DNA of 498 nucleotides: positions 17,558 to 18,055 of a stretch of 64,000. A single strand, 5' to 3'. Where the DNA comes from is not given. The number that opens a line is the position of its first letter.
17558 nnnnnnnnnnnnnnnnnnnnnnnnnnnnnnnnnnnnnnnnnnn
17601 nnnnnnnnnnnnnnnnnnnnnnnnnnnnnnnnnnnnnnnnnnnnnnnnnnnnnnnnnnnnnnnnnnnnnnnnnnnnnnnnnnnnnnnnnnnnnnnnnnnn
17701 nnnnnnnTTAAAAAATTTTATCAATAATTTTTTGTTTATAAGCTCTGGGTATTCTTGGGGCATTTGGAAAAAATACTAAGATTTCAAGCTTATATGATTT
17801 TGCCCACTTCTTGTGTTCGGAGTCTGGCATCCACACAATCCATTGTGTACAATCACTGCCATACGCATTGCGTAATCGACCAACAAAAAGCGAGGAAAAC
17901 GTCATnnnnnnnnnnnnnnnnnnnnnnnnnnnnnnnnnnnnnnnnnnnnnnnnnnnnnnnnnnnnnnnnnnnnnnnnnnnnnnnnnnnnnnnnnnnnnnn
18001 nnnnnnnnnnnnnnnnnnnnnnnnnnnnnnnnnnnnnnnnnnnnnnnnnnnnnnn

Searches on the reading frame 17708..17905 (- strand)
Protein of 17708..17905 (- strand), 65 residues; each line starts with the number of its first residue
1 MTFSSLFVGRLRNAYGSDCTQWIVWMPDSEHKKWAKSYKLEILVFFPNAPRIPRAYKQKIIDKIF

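Call 7: search_protein_families(library=pfam, proteins=[window:17708-17905:-], max_evalue=1)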
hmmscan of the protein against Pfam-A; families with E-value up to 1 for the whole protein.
window:17708-17905:- (65 aa): 0 families

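Call 13: search_protein_families(library=ncbifam, proteins=[window:17708-17905:-], max_evalue=1)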
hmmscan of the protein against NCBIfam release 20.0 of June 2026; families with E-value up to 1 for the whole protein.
window:17708-17905:- (65 aa): 0 families

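Call 14: search_protein_families(library=phrogs, proteins=[window:17708-17905:-], max_evalue=1)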
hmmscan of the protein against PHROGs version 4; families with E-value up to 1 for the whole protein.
window:17708-17905:- (65 aa): 1 family
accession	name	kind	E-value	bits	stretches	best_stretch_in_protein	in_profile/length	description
phrog_3062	-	unknown function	0.15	13.3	1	10-44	14-47/84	-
